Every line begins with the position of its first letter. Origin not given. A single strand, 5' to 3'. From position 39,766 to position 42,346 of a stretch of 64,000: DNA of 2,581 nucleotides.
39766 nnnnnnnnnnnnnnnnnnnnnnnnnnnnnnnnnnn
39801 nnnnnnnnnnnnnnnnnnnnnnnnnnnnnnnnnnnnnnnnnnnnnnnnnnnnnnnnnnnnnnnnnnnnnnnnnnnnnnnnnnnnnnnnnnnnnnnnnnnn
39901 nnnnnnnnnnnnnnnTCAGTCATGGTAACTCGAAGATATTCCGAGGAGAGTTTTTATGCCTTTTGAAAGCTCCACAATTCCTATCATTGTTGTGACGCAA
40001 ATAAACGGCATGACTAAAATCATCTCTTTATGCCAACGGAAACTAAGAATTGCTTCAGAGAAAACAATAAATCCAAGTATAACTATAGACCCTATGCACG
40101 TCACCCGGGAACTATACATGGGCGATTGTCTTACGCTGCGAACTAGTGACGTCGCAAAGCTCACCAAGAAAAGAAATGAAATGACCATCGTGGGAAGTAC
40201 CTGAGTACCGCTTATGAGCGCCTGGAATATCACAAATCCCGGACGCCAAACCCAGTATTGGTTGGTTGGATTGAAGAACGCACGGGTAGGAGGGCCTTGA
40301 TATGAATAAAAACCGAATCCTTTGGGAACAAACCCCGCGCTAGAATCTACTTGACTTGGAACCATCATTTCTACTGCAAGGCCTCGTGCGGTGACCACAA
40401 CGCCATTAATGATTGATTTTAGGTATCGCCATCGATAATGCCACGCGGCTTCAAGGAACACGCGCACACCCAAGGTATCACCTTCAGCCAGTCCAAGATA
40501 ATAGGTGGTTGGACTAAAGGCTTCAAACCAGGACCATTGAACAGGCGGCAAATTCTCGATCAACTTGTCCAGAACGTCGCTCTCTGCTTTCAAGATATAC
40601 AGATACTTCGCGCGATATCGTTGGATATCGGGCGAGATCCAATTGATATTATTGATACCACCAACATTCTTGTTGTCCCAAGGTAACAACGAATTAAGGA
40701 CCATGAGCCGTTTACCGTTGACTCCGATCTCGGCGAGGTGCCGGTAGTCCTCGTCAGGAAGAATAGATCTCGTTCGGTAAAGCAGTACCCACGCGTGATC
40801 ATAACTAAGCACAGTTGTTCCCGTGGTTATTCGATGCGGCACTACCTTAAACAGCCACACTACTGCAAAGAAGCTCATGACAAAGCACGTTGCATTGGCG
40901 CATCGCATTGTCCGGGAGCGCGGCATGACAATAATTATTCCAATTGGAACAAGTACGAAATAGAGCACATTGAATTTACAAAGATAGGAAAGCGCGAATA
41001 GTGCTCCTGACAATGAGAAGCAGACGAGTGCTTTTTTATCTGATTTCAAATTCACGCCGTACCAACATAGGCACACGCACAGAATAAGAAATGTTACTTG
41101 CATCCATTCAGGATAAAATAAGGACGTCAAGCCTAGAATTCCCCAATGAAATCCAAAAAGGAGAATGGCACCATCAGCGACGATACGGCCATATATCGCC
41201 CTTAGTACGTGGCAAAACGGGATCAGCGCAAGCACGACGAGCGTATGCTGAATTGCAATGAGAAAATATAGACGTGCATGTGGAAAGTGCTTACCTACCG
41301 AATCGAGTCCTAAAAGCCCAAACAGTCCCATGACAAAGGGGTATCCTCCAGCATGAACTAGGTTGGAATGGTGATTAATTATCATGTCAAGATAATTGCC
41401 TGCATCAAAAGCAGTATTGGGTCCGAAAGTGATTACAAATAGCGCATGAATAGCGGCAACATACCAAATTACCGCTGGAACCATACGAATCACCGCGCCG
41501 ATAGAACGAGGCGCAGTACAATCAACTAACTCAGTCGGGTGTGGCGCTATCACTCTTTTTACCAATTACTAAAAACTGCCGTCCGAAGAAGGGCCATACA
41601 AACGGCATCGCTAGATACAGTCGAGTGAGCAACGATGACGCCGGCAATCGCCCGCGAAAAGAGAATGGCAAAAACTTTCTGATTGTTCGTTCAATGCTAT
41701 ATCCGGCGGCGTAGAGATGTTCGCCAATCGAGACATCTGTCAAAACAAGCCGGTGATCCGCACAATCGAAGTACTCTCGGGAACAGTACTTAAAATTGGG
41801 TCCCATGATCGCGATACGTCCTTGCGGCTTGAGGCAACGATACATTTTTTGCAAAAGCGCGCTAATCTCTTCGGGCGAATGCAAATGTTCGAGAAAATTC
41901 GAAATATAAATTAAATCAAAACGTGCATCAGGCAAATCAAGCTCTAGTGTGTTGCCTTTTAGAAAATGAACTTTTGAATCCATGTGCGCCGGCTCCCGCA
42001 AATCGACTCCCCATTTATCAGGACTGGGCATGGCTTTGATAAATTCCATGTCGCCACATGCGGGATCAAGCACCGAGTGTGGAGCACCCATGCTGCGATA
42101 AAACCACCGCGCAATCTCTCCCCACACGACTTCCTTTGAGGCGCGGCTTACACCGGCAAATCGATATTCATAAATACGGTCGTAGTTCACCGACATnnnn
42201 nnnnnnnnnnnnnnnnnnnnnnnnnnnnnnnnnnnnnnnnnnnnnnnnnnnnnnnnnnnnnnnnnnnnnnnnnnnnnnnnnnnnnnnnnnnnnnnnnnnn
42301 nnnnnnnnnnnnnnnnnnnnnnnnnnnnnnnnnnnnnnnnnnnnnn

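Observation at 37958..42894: Recurring three-part module: polyprenyl-P sugar synthase + SAM methyltransferase + GT-C transferase (first copy)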

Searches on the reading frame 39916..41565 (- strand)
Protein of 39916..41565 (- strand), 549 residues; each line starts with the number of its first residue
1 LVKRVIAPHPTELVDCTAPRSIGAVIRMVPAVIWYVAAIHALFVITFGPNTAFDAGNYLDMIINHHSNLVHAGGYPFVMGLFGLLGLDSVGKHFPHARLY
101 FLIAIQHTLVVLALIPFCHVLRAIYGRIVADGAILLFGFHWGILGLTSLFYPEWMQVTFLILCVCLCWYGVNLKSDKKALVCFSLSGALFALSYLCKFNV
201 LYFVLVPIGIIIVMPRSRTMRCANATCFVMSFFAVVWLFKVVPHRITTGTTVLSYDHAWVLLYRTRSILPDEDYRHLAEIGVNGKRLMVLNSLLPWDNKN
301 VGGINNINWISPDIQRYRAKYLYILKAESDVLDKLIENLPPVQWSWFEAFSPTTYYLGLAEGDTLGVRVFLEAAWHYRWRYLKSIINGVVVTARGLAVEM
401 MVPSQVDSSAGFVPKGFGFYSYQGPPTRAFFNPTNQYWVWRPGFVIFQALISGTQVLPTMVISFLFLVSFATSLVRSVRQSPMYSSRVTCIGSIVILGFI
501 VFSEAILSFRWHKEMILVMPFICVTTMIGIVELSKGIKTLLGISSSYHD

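Call 5: search_protein_families(library=pfam, proteins=[window:39916-41565:-], max_evalue=0.01)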
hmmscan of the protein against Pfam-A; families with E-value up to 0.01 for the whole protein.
window:39916-41565:- (549 aa): 1 family
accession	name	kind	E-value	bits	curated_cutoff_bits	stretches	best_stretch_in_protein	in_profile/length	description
PF23600.1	DUF7139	-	0.0068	16.5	30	0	205-253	70-118/150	Domain of unknown function (DUF7139)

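Call 6: search_protein_families(library=ncbifam, proteins=[window:39916-41565:-], max_evalue=0.01)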
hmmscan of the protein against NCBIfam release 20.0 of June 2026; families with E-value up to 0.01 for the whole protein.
window:39916-41565:- (549 aa): 0 families

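Call 10: search_solved_structures(query=window:39916-41565:-, max_evalue=10)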
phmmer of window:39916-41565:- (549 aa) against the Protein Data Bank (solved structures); distinct sequences matched with E-value up to 10: 1.
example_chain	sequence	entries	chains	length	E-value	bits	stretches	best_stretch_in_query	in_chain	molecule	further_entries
5u4w_G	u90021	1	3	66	0.26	13.1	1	154-193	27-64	Protein E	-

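Call 12: find_homologous_proteins(query=window:39916-41565:-, max_evalue=0.001)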
Query window:39916-41565:- (549 aa): 7 proteins with E <= 0.001 among 8000 candidates.
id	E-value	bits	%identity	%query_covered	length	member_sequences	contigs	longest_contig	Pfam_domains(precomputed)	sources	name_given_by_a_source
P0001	0.0e+0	1251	100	99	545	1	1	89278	-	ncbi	-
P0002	6.9e-99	350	39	93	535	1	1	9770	-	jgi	jgi:hypothetical protein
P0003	1.1e-94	336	35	94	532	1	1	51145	-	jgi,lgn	jgi:hypothetical protein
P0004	1.4e-91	326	37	93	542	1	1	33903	-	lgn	-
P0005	2.5e-86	309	34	94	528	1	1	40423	-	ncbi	-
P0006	6.6e-79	284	35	91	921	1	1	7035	PF04321.24,PF16363.12,PF02719.22,PF07993.19,PF01370.28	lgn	-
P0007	6.5e-43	165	29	93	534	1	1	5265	PF13231.13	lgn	-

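Call 13: find_encoding_contigs(protein=P0001, flank=10000, max_places=3)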
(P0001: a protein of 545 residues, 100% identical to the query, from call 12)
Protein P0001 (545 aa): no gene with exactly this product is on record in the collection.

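Call 14: find_encoding_contigs(protein=P0003, flank=10000, max_places=3)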
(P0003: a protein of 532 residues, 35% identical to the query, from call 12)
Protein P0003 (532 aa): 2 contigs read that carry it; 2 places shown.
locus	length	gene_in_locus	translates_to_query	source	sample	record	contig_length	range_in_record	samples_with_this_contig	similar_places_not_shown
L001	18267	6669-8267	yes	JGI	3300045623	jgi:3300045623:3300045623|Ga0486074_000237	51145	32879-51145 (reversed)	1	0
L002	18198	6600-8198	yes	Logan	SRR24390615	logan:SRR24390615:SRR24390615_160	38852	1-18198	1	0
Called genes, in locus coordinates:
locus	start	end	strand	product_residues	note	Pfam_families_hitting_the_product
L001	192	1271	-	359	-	PF01757:Acyl_transf_3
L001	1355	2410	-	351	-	PF00535:Glycos_transf_2, PF04138:GtrA_DPMS_TM (weak)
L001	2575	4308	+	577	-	-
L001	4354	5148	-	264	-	PF00535:Glycos_transf_2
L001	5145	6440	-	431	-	-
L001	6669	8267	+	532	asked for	-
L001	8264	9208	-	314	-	PF13641:Glyco_tranf_2_3, PF00535:Glycos_transf_2, PF10111:Glyco_tranf_2_2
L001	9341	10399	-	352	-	PF00535:Glycos_transf_2 (weak), PF04138:GtrA_DPMS_TM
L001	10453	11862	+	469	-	-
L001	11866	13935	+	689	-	PF01757:Acyl_transf_3, PF19040:SGNH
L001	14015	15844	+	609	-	-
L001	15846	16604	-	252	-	-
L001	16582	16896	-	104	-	-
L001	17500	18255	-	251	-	PF00535:Glycos_transf_2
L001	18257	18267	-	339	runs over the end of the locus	PF01370:Epimerase, PF07993:NAD_binding_4 (faint), PF13460:NAD_binding_10 (weak), PF16363:GDP_Man_Dehyd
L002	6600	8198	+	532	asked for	-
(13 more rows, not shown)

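Call 15: find_encoding_contigs(protein=P0005, flank=10000, max_places=3)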
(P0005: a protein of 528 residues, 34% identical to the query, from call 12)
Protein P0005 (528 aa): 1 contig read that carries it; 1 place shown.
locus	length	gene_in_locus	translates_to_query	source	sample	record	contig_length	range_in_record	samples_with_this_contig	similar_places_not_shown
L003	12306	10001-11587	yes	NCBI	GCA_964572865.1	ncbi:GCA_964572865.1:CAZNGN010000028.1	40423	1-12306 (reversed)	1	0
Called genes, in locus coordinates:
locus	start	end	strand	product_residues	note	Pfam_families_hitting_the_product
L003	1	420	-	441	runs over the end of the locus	PF14559:TPR_19 (faint), PF00515:TPR_1 (faint), PF07719:TPR_2 (faint), PF13181:TPR_8 (faint)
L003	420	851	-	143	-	-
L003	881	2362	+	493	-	-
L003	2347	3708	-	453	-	PF00675:Peptidase_M16, PF05193:Peptidase_M16_C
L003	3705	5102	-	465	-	PF00675:Peptidase_M16, PF05193:Peptidase_M16_C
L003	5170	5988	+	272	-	PF08478:POTRA_1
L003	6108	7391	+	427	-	PF11104:PilM_2 (weak), PF14450:FtsA, PF02491:SHS2_FTSA, PF06277:EutA, PF06723:MreB_Mbl, PF14450:FtsA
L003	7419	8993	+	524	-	PF00091:Tubulin, PF12327:FtsZ_C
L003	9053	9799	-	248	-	PF02517:Rce1-like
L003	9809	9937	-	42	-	-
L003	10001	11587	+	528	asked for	-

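Call 16: find_encoding_contigs(protein=P0004, flank=10000, max_places=3)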
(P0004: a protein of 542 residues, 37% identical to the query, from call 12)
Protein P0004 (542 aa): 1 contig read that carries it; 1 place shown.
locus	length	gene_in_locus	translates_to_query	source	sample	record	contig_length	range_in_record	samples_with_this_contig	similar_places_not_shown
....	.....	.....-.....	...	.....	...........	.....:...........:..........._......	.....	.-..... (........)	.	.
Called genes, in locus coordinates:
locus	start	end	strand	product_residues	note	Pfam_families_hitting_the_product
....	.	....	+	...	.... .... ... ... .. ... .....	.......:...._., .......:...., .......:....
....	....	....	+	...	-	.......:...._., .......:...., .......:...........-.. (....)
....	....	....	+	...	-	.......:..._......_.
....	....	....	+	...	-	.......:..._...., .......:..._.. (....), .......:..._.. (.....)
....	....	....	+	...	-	-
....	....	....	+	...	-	-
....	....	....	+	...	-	-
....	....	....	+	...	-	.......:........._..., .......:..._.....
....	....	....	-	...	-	-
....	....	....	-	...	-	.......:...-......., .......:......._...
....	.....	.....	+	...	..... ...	-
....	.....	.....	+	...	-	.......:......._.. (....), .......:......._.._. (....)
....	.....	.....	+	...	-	-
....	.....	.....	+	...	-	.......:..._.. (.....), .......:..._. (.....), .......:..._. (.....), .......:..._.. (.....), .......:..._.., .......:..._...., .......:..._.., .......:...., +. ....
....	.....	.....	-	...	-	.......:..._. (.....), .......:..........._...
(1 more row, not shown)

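Call 17: find_encoding_contigs(protein=P0006, flank=10000, max_places=3)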
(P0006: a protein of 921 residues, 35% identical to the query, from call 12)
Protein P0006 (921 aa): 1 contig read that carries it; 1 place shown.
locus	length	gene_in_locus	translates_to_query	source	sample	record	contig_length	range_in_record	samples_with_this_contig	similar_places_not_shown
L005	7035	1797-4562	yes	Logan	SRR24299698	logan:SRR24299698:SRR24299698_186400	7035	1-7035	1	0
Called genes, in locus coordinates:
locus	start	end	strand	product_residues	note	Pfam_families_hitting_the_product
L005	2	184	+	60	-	?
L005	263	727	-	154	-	PF06271:RDD (faint)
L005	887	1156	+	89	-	-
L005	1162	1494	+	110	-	PF02452:PemK_toxin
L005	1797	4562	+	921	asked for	PF01370:Epimerase, PF02719:Polysacc_synt_2 (weak), PF04321:RmlD_sub_bind, PF16363:GDP_Man_Dehyd, PF07993:NAD_binding_4 (weak)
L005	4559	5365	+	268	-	PF00535:Glycos_transf_2, PF13641:Glyco_tranf_2_3 (weak)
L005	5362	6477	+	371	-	PF01370:Epimerase, PF04321:RmlD_sub_bind (faint), PF16363:GDP_Man_Dehyd, PF07993:NAD_binding_4, PF16363:GDP_Man_Dehyd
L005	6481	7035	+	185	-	?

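Call 18: find_encoding_contigs(protein=P0002, flank=10000, max_places=3)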
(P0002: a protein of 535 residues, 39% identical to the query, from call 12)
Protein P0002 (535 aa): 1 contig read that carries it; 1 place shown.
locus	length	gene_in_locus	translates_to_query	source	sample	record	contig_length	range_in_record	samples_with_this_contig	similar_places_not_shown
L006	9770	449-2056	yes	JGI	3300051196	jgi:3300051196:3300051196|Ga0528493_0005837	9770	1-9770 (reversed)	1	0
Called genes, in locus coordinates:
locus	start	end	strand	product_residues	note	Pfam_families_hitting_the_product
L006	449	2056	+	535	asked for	-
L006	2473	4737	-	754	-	PF09286:Pro-kuma_activ, PF16656:Pur_ac_phosph_N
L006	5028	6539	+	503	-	PF08279:HTH_11, PF00989:PAS (weak), PF13426:PAS_9 (weak), PF00989:PAS, PF08448:PAS_4, PF13426:PAS_9, PF08447:PAS_3, PF00990:GGDEF, +1 more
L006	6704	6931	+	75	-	-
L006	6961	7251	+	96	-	-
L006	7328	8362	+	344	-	PF13384:HTH_23 (faint), PF13518:HTH_28 (weak), PF13551:HTH_29 (weak), PF13592:HTH_33, PF13358:DDE_3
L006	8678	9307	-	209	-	-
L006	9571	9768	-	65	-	?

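Call 32: predict_structure(alignment_id=A1)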
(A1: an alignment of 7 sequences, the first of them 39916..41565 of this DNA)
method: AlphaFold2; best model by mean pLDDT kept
length: 549 residues; sequences in the alignment: 7
mean_pLDDT: 78.7   pTM: 0.80
mean pLDDT of the five models: 78.7, 75.8, 75.5, 75.4, 74.8
residues with pLDDT >= 90: 175; 70-90: 235; 50-70: 88; < 50: 51
segments of 3 or more residues with pLDDT < 50: 1-19, 247-256, 297-309, 545-549
pLDDT, mean of each block of 10 residues (from residue 1): 32 42 73 93 88 75 65 74 68 77 88 94 92 92 82 89 95 93 97 87 89 90 97 90 53 52 87 90 89 53 40 68 86 86 69 56 82 94 89 63 84 91 75 75 90 69 88 84 77 88 73 78 93 89 55
secondary structure, 60 per line:
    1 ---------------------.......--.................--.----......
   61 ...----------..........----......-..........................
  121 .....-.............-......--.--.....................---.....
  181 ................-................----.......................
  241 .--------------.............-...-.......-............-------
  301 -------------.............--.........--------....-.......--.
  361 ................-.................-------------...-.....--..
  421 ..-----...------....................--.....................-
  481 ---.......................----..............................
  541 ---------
elements in order: H22-28 H31-46 H55-63 H74-83 H88-93 H95-125 H127-139 H141-146 H152-172 H176-196 H198-213 H218-241 H256-268 H274-280 H282-293 H314-326 H329-337 H346-349 H351-357 H360-376 H378-394 E412-416 E419-422 E437-440 H441-456 H459-479 H484-506 H511-540

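Call 54: search_protein_families(library=pfam, proteins=[L005:6481-7035:+], max_evalue=0.001)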
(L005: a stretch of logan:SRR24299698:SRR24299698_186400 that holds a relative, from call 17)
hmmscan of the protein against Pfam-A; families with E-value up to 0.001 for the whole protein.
L005:6481-7035:+ (185 aa): 5 families
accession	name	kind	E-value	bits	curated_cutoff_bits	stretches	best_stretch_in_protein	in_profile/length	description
PF08241.18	Methyltransf_11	-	2.3e-12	47.8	21.2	1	41-132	1-95/95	Methyltransferase domain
PF13649.12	Methyltransf_25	-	3.4e-08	34.5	27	1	41-128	2-97/97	Methyltransferase domain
PF08242.18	Methyltransf_12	-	9.4e-07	29.9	30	1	41-130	1-98/98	Methyltransferase domain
PF13489.12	Methyltransf_23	-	1.2e-05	25.5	27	1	25-139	11-123/164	Methyltransferase domain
PF13847.12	Methyltransf_31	-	5.9e-05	23.2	27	0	37-136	4-113/145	Methyltransferase domain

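Call 75: search_protein_families(library=pfam, proteins=[window:39916-41565:-], max_evalue=1)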
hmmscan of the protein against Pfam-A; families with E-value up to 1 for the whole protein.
window:39916-41565:- (549 aa): 1 family
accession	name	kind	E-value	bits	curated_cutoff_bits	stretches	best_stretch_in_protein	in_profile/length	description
PF23600.1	DUF7139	-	0.0068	16.5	30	1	205-253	70-118/150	Domain of unknown function (DUF7139)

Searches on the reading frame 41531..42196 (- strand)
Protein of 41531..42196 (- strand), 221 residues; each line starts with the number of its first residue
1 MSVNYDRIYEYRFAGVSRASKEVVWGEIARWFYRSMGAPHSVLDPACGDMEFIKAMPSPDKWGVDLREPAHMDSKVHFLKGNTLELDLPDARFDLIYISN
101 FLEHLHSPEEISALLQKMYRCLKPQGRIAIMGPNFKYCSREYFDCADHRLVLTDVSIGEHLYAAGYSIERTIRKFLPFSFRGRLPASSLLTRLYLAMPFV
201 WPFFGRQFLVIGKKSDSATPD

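Call 5: search_protein_families(library=pfam, proteins=[window:41531-42196:-], max_evalue=0.01)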
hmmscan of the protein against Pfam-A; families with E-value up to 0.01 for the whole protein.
window:41531-42196:- (221 aa): 7 families
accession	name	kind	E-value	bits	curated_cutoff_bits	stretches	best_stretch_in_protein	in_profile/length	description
PF08241.18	Methyltransf_11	-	9.5e-11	42.6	21.2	1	44-130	2-95/95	Methyltransferase domain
PF13649.12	Methyltransf_25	-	3.1e-09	37.8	27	1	73-126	45-97/97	Methyltransferase domain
PF13489.12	Methyltransf_23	-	7.5e-09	36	27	1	38-134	22-120/164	Methyltransferase domain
PF08242.18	Methyltransf_12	-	9.2e-08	33.2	30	1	75-128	47-98/98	Methyltransferase domain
PF13847.12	Methyltransf_31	-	8.8e-06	25.9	27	1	75-134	55-113/145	Methyltransferase domain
PF01209.24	Ubie_methyltran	-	5.7e-05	23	20.1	1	72-131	98-152/233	ubiE/COQ5 methyltransferase family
PF00891.24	Methyltransf_2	-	0.0017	18.1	22.3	1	71-130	108-164/210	O-methyltransferase domain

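Call 6: search_protein_families(library=ncbifam, proteins=[window:41531-42196:-], max_evalue=0.01)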
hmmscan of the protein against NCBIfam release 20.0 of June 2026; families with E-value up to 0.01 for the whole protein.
window:41531-42196:- (221 aa): 18 families
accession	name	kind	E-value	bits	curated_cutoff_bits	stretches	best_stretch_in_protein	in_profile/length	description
TIGR04345.1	ovoA_Cterm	equivalog_domain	1.3e-05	24.8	170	1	72-133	114-172/242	putative 4-mercaptohistidine N1-methyltransferase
NF038099.1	AsSugarArsM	exception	2e-05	23.9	400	1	75-133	117-174/321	arsenosugar biosynthesis arsenite methyltransferase ArsM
TIGR01934.1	MenG_MenH_UbiE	subfamily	3.2e-05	23.3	158.35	1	70-132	84-143/223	ubiquinone/menaquinone biosynthesis methyltransferase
NF008823.0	PRK11873.1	subfamily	0.00012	21.7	263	1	75-130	129-181/272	arsenite methyltransferase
NF001244.0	PRK00216.1-5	equivalog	0.00015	21.2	216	1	71-131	97-154/236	bifunctional demethylmenaquinone methyltransferase/2-methoxy-6-polyprenyl-1,4-benzoquinol methylase UbiE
NF053543.1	FlxJ_fam_MTase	equivalog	0.00015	20.8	560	1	74-154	227-304/352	FlxJ family methyltransferase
NF043040.1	corrin_prot_MT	hypoth_equivalog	0.00016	21.2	180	1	70-131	86-148/216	corrinoid protein-associated methyltransferase CpaM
NF001242.0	PRK00216.1-3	equivalog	0.00027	20.4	351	1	70-131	118-176/258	bifunctional demethylmenaquinone methyltransferase/2-methoxy-6-polyprenyl-1,4-benzoquinol methylase UbiE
NF001240.0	PRK00216.1-1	equivalog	0.00032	19.8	378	1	74-131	115-169/251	bifunctional demethylmenaquinone methyltransferase/2-methoxy-6-polyprenyl-1,4-benzoquinol methylase UbiE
NF045667.1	MTase_DVU1556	equivalog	0.00046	19.7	155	1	40-130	24-119/213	DVU_1556 family methyltransferase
NF041537.1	ArsM_AhpD_UU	exception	0.00049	19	510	1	74-130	127-180/345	arsenite methyltransferase/AhpD domain selenoprotein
TIGR02752.1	MenG_heptapren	equivalog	0.00052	19.6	419.85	1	74-131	96-150/231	demethylmenaquinone methyltransferase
NF001243.0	PRK00216.1-4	equivalog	0.00056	19.3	235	1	74-131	98-152/237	demethylmenaquinone methyltransferase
NF001241.0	PRK00216.1-2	equivalog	0.0017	18.1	327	1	67-131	87-148/231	demethylmenaquinone methyltransferase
TIGR02072.1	BioC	equivalog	0.0034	17.2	184.95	1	72-129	77-131/244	malonyl-ACP O-methyltransferase BioC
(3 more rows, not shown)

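Call 24: search_solved_structures(query=window:41531-42196:-, max_evalue=0.01)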
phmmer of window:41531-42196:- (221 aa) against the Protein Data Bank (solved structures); distinct sequences matched with E-value up to 0.01: 11.
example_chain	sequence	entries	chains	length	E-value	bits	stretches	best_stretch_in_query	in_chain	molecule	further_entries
3dli_A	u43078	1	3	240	2.3e-08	37.1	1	9-135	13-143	methyltransferase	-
3mgg_A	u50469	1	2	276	9.5e-06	28.5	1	74-136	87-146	Methyltransferase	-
3ujd_A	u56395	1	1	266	0.00046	23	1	73-141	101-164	Phosphoethanolamine N-methyltransferase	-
3uj6_A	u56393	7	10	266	0.00046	23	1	73-141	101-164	Phosphoethanolamine N-methyltransferase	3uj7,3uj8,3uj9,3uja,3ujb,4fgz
4mwz_A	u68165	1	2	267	0.00083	22.2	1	74-131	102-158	Phosphoethanolamine N-methyltransferase, putative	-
4iv0_A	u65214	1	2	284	0.00092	22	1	74-131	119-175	Phosphoethanolamine N-methyltransferase, putative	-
4r6w_A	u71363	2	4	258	0.0011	21.8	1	73-141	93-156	Phosphoethanolamine N-methyltransferase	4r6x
4iv8_A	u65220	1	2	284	0.0011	21.7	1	73-131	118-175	Phosphoethanolamine N-methyltransferase,putative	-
2gh1_A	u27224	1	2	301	0.0053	19.5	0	77-135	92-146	Methyltransferase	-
3ujc_A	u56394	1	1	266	0.0087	18.8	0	73-141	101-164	Phosphoethanolamine N-methyltransferase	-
1ve3_A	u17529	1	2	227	0.0097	18.7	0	71-130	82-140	hypothetical protein PH0226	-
